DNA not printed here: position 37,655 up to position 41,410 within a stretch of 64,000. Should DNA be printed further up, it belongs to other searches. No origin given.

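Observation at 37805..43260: PorU-sized C25 peptidase with CTD translationally coupled to a GAF-GAF-GGDEF diguanylate cyclase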

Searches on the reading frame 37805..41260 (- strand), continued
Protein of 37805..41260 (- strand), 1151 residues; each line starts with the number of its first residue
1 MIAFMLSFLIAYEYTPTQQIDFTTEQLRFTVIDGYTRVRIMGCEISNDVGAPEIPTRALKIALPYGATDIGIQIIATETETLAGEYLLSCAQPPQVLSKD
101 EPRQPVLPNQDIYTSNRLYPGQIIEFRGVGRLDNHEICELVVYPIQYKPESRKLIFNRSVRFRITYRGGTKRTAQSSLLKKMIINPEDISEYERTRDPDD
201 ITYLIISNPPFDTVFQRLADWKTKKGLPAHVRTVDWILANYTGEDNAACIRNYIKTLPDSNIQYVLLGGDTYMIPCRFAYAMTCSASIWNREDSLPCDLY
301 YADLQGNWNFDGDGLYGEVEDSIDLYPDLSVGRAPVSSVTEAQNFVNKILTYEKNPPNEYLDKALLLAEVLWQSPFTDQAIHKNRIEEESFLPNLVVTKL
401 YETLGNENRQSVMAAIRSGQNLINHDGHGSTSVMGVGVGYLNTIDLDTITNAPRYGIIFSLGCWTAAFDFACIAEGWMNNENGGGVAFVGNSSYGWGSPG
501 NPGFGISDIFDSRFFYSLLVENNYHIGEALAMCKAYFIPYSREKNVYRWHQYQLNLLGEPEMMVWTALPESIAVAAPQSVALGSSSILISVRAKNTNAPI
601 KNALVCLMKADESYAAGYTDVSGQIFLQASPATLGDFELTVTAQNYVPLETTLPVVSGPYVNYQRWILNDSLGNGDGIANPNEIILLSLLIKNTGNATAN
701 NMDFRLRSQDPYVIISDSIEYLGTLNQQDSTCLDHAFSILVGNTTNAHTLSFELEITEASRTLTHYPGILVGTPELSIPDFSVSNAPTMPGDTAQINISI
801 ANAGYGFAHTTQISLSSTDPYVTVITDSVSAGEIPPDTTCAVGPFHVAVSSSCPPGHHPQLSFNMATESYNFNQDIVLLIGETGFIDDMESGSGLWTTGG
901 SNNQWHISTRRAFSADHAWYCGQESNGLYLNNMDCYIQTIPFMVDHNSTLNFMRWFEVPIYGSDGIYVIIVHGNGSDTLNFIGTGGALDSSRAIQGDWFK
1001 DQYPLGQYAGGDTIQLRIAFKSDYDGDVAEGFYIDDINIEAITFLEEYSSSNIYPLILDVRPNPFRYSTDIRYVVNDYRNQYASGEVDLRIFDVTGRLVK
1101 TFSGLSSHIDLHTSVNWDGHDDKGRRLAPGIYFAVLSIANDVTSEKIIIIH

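Call 10: find_homologous_proteins(query=window:37805-41260:-, max_evalue=1e-10)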
Query window:37805-41260:- (1151 aa): 2142 proteins with E <= 1e-10 among 8000 candidates; the best 120 are listed.
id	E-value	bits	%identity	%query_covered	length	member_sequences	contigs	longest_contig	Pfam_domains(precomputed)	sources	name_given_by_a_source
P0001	0.0e+0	2683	100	100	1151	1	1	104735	PF08126.17,PF20773.6,PF01364.25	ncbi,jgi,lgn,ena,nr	ncbi:MAG: C25 family cysteine peptidase [candidate division WOR-3 bacterium]|nr:C25 family cysteine 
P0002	0.0e+0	2300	85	100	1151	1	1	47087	PF08126.17,PF01364.25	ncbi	-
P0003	0.0e+0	2210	81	100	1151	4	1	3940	PF08126.17,PF13860.13,PF01364.25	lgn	-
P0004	0.0e+0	2176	79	100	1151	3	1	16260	PF08126.17,PF01364.25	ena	-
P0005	0.0e+0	2152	79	100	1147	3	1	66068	PF08126.17,PF13860.13,PF01364.25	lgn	-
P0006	0.0e+0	2116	78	100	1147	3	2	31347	PF08126.17,PF13860.13,PF01364.25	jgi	jgi:hypothetical protein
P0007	0.0e+0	2095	77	100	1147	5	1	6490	PF08126.17,PF01364.25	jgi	jgi:hypothetical protein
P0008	0.0e+0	2066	75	100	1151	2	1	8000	PF08126.17,PF01364.25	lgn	-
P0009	0.0e+0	2058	75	100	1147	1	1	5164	PF08126.17,PF01364.25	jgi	jgi:hypothetical protein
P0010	0.0e+0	2042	75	100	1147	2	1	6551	PF08126.17,PF13860.13,PF01364.25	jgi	jgi:hypothetical protein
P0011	0.0e+0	1994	73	100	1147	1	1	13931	PF08126.17,PF01364.25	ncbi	-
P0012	0.0e+0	1961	71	100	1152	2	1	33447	PF08126.17,PF13860.13,PF01364.25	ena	-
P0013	0.0e+0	1901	69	100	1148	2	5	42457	PF08126.17,PF13860.13,PF01364.25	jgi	jgi:hypothetical protein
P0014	0.0e+0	1898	70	100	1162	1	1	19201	PF08126.17,PF13860.13,PF01364.25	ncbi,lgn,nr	ncbi:hypothetical protein IBX73_05365 [candidate division WOR-3 bacterium]|nr:hypothetical protein [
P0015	0.0e+0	1887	70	100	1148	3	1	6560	PF08126.17,PF07705.18,PF13860.13,PF01364.25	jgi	jgi:hypothetical protein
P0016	0.0e+0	1884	69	100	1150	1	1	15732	PF08126.17,PF18962.8,PF13860.13,PF01364.25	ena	-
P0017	0.0e+0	1875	68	100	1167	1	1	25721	PF08126.17,PF13860.13,PF01364.25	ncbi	-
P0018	0.0e+0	1873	69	100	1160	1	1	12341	PF08126.17,PF13860.13,PF01364.25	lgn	-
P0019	0.0e+0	1872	69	100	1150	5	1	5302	PF08126.17,PF18962.8,PF13860.13,PF01364.25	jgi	-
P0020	0.0e+0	1867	67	100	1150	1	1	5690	PF08126.17,PF18962.8,PF13860.13,PF01364.25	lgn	-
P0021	0.0e+0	1860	68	100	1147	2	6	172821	PF08126.17,PF18962.8,PF13860.13,PF01364.25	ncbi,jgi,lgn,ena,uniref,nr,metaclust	ncbi:hypothetical protein AMJ83_03585 [candidate division WOR_3 bacterium SM23_42]|uniref:Gingipain 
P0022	0.0e+0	1830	67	100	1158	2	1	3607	PF08126.17,PF13860.13,PF01364.25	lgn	-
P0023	0.0e+0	1685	70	88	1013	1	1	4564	PF18962.8,PF13860.13,PF01364.25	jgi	jgi:hypothetical protein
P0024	0.0e+0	1662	74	82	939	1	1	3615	PF01364.25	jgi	-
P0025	0.0e+0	1547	59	100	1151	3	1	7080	PF08126.17,PF13860.13,PF01364.25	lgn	-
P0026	0.0e+0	1537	60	97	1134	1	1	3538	PF08126.17,PF18962.8,PF01364.25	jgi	-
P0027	0.0e+0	1536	59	100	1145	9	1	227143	PF08126.17,PF18962.8,PF13860.13,PF01364.25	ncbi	-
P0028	0.0e+0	1515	57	100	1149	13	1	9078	PF08126.17,PF18962.8,PF13860.13,PF01364.25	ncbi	ncbi:hypothetical protein ES705_13913 [subsurface metagenome]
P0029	0.0e+0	1514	58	100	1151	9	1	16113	PF08126.17,PF13860.13,PF01364.25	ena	-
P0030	0.0e+0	1498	56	100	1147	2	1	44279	PF08126.17,PF18962.8,PF01364.25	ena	-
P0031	0.0e+0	1492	56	100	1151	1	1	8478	PF08126.17,PF18962.8,PF13860.13,PF01364.25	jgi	jgi:hypothetical protein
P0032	0.0e+0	1485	57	98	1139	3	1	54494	PF08126.17,PF18962.8,PF01364.25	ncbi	-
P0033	0.0e+0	1473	55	100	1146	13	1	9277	PF08126.17,PF18962.8,PF13860.13,PF01364.25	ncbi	ncbi:MAG: C25 family cysteine peptidase [bacterium]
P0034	0.0e+0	1460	55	98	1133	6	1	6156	PF08126.17,PF18962.8,PF13860.13,PF01364.25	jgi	-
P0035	0.0e+0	1453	56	100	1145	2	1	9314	PF08126.17,PF18962.8,PF01364.25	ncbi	-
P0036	0.0e+0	1447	56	99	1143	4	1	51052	PF08126.17,PF18962.8,PF13860.13,PF01364.25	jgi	jgi:hypothetical protein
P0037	0.0e+0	1439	55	100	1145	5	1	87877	PF08126.17,PF18962.8,PF01364.25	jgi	-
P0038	0.0e+0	1429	55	98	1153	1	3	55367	PF08126.17,PF18962.8,PF01364.25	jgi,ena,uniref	uniref:T9SS type A sorting domain-containing protein n=1 Tax=candidate division WOR-3 bacterium TaxI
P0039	0.0e+0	1428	55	97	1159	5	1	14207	PF08126.17,PF18962.8,PF01364.25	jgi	-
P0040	0.0e+0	1427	55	97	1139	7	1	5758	PF08126.17,PF18962.8,PF13860.13,PF01364.25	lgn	-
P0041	0.0e+0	1425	54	97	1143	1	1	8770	PF08126.17,PF18962.8,PF01364.25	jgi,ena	-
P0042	0.0e+0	1422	54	99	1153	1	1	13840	PF08126.17,PF18962.8,PF01364.25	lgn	-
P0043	0.0e+0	1420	54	100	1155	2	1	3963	PF08126.17,PF18962.8,PF13860.13,PF01364.25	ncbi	-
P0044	0.0e+0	1414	53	99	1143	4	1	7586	PF08126.17,PF18962.8,PF13860.13,PF01364.25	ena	-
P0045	0.0e+0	1412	54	98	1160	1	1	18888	PF08126.17,PF20773.6,PF18962.8,PF01364.25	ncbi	-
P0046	0.0e+0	1412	53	100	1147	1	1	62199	PF08126.17,PF18962.8,PF01364.25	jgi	jgi:hypothetical protein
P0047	0.0e+0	1412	55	98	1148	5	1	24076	PF08126.17,PF18962.8,PF13620.13,PF01364.25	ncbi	ncbi:MAG: C25 family cysteine peptidase [bacterium]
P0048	0.0e+0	1406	54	99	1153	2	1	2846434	PF08126.17,PF18962.8,PF13860.13,PF01364.25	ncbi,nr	ncbi:MAG: T9SS type A sorting domain-containing protein [candidate division WOR-3 bacterium]|nr:MAG:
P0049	0.0e+0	1403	54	100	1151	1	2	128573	PF08126.17,PF18962.8,PF01364.25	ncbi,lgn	-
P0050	0.0e+0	1402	54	98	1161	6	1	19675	PF08126.17,PF20773.6,PF01364.25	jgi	-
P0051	0.0e+0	1399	54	100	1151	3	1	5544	PF08126.17,PF18962.8,PF13620.13,PF01364.25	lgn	-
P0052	0.0e+0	1397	53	100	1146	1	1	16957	PF08126.17,PF18962.8,PF13860.13,PF01364.25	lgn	-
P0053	0.0e+0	1388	54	97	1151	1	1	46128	PF08126.17,PF18962.8,PF01364.25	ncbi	-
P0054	0.0e+0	1388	53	100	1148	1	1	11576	PF08126.17,PF18962.8,PF13860.13,PF01364.25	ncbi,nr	ncbi:T9SS type A sorting domain-containing protein [candidate division WOR-3 bacterium]|nr:T9SS type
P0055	0.0e+0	1385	53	100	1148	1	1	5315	PF08126.17,PF18962.8,PF13860.13,PF01364.25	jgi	jgi:hypothetical protein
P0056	0.0e+0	1383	53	97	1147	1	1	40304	PF08126.17,PF18962.8,PF13860.13,PF01364.25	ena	-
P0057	0.0e+0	1381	54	98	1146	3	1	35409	PF08126.17,PF18962.8,PF13620.13,PF01364.25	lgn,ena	-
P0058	0.0e+0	1381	54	98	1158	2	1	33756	PF08126.17,PF18962.8,PF13860.13,PF13620.13,PF01364.25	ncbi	-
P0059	0.0e+0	1381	52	100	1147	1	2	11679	PF08126.17,PF18962.8,PF01364.25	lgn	-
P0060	0.0e+0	1380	52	100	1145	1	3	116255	PF08126.17,PF20773.6,PF18962.8,PF01364.25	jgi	jgi:hypothetical protein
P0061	0.0e+0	1378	54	100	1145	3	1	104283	PF08126.17,PF18962.8,PF01364.25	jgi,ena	-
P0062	0.0e+0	1369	53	97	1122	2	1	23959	PF08126.17,PF13860.13,PF01364.25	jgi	jgi:hypothetical protein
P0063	0.0e+0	1365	52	100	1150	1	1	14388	PF08126.17,PF01364.25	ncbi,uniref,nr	ncbi:hypothetical protein A2Y85_03355 [candidate division WOR-3 bacterium RBG_13_43_14]|uniref:Gingi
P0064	0.0e+0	1365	52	99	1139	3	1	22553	PF08126.17,PF18962.8,PF13860.13,PF01364.25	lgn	-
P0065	0.0e+0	1364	52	99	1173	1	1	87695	PF08126.17,PF18962.8,PF01364.25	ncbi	-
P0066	0.0e+0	1350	52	100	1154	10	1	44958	PF08126.17,PF18962.8,PF01364.25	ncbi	ncbi:MAG: C25 family cysteine peptidase [candidate division WOR-3 bacterium]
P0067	0.0e+0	1349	55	92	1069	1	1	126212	PF08126.17,PF01364.25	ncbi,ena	-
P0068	0.0e+0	1347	53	98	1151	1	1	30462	PF08126.17,PF18962.8,PF13860.13,PF01364.25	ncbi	-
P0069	0.0e+0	1346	52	100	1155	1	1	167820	PF08126.17,PF20773.6,PF18962.8,PF13860.13,PF01364.25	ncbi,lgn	-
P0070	0.0e+0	1343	53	100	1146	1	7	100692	PF08126.17,PF01364.25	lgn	-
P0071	0.0e+0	1343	52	100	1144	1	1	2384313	PF08126.17,PF18962.8,PF13860.13,PF01364.25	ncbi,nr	ncbi:MAG: T9SS type A sorting domain-containing protein [candidate division WOR-3 bacterium]|nr:MAG:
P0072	0.0e+0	1338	52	100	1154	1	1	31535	PF08126.17,PF18962.8,PF13860.13,PF01364.25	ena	-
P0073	0.0e+0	1337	53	97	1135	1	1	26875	PF08126.17,PF18962.8,PF13860.13,PF01364.25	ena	-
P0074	0.0e+0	1335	52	100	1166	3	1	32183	PF08126.17,PF18962.8,PF13860.13,PF01364.25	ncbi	-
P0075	0.0e+0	1331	51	100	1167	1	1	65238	PF08126.17,PF13860.13,PF01364.25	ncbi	-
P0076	0.0e+0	1321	51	99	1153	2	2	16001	PF08126.17,PF18962.8,PF01364.25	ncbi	-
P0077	0.0e+0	1318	49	100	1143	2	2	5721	PF08126.17,PF18962.8,PF13860.13,PF01364.25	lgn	-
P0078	0.0e+0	1316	51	100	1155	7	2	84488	PF08126.17,PF13585.13,PF18962.8,PF13860.13,PF01364.25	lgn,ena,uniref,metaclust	uniref:T9SS type A sorting domain-containing protein n=1 Tax=candidate division WOR-3 bacterium TaxI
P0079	0.0e+0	1311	50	100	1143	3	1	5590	PF08126.17,PF18962.8,PF13860.13,PF01364.25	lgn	-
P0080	0.0e+0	1309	50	100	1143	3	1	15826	PF08126.17,PF18962.8,PF13860.13,PF01364.25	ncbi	-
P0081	0.0e+0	1307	54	93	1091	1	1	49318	PF08126.17,PF01364.25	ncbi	ncbi:MAG: C25 family cysteine peptidase, partial [bacterium]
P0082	0.0e+0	1304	50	99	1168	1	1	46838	PF18962.8,PF01364.25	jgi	jgi:hypothetical protein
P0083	0.0e+0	1299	51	100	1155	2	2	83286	PF08126.17,PF13585.13,PF18962.8,PF13860.13,PF01364.25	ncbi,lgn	-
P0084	0.0e+0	1269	52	90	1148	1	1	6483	PF08126.17,PF01364.25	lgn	-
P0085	0.0e+0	1258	52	90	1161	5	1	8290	PF08126.17,PF01364.25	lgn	-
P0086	0.0e+0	1251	52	90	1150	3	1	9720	PF08126.17,PF13620.13,PF01364.25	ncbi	-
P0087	0.0e+0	1219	57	82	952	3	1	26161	PF18962.8,PF01364.25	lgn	-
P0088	0.0e+0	1172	68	62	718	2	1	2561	PF18962.8,PF13860.13,PF01364.25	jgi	jgi:hypothetical protein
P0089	0.0e+0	1163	47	99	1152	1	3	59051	PF08126.17,PF01364.25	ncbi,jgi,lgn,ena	-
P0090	0.0e+0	1156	62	68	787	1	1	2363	PF07705.18,PF01364.25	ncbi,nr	ncbi:hypothetical protein KAT67_07295, partial [candidate division WOR-3 bacterium]|nr:hypothetical 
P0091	0.0e+0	1153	47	99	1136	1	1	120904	PF08126.17,PF01364.25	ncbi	-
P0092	0.0e+0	1144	57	78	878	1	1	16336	PF18962.8,PF13860.13,PF01364.25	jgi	jgi:hypothetical protein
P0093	0.0e+0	1143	47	97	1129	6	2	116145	PF08126.17,PF13620.13,PF01364.25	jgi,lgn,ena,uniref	uniref:T9SS type A sorting domain-containing protein n=1 Tax=candidate division WOR-3 bacterium TaxI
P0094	0.0e+0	1101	45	99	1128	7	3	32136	PF08126.17,PF18962.8,PF01364.25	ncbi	ncbi:MAG: C25 family cysteine peptidase [candidate division WOR-3 bacterium]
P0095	0.0e+0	1096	47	97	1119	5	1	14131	PF08126.17,PF01364.25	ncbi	-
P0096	0.0e+0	1095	55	74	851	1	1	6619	PF18962.8,PF01364.25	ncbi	-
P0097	0.0e+0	1088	45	100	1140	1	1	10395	PF08126.17,PF13620.13,PF01364.25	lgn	-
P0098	0.0e+0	1062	46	95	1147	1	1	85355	PF08126.17,PF18962.8,PF01364.25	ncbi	-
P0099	0.0e+0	1056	54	74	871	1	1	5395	PF18962.8,PF13860.13,PF01364.25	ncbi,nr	ncbi:MAG: C25 family cysteine peptidase [candidate division WOR-3 bacterium]|nr:C25 family cysteine 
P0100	0.0e+0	1046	44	100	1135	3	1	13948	PF20773.6,PF13860.13,PF13620.13,PF01364.25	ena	-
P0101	0.0e+0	1038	44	98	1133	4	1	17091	PF13860.13,PF13620.13,PF01364.25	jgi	-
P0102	0.0e+0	1033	42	98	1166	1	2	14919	PF08126.17,PF13585.13,PF18962.8,PF13860.13,PF01364.25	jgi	jgi:hypothetical protein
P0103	0.0e+0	1032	43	99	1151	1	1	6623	PF08126.17,PF13585.13,PF18962.8,PF13860.13,PF01364.25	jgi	-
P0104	0.0e+0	1026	42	99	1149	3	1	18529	PF08126.17,PF13860.13,PF01364.25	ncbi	-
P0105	0.0e+0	1025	57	66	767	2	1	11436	PF08126.17,PF01364.25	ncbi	ncbi:MAG: C25 family cysteine peptidase, partial [candidate division WOR-3 bacterium]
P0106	0.0e+0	1024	42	99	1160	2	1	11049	PF08126.17,PF18962.8,PF13860.13,PF01364.25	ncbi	-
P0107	0.0e+0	1023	42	100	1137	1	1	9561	PF20773.6,PF13860.13,PF01364.25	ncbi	-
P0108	0.0e+0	1020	43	99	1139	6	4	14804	PF13860.13,PF13620.13,PF01364.25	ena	-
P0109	0.0e+0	1019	42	100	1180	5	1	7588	PF08126.17,PF13585.13,PF13860.13,PF01364.25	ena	-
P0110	0.0e+0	1012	41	100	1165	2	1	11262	PF08126.17,PF18962.8,PF13860.13,PF01364.25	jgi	jgi:Peptidase family C25/Propeptide_C25/FlgD Ig-like domain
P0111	1.5e-298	1011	42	100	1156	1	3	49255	PF08126.17,PF13860.13,PF01364.25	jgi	jgi:hypothetical protein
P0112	5.0e-297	1006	43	98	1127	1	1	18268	PF13860.13,PF13620.13,PF01364.25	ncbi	ncbi:MAG: C25 family cysteine peptidase [candidate division WOR-3 bacterium]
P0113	1.5e-295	1001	44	97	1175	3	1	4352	PF13860.13,PF13620.13,PF01364.25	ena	-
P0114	7.3e-295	999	55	69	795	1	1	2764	PF25560.2,PF08126.17,PF01364.25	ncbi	ncbi:MAG: C25 family cysteine peptidase, partial [candidate division WOR-3 bacterium]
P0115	8.6e-295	999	41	100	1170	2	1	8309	PF08126.17,PF20773.6,PF13860.13,PF01364.25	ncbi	-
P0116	9.0e-295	999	42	98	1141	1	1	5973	PF08126.17,PF13860.13,PF01364.25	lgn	-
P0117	3.6e-294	997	42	99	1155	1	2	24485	PF08126.17,PF13860.13,PF01364.25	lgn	-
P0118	5.3e-294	996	43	99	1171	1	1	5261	PF08126.17,PF13860.13,PF01364.25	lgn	-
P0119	6.9e-294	996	42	100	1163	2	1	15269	PF18962.8,PF13860.13,PF01364.25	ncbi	-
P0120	1.1e-293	995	41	100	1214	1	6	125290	PF08126.17,PF13585.13,PF18962.8,PF13860.13,PF01364.25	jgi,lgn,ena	jgi:hypothetical protein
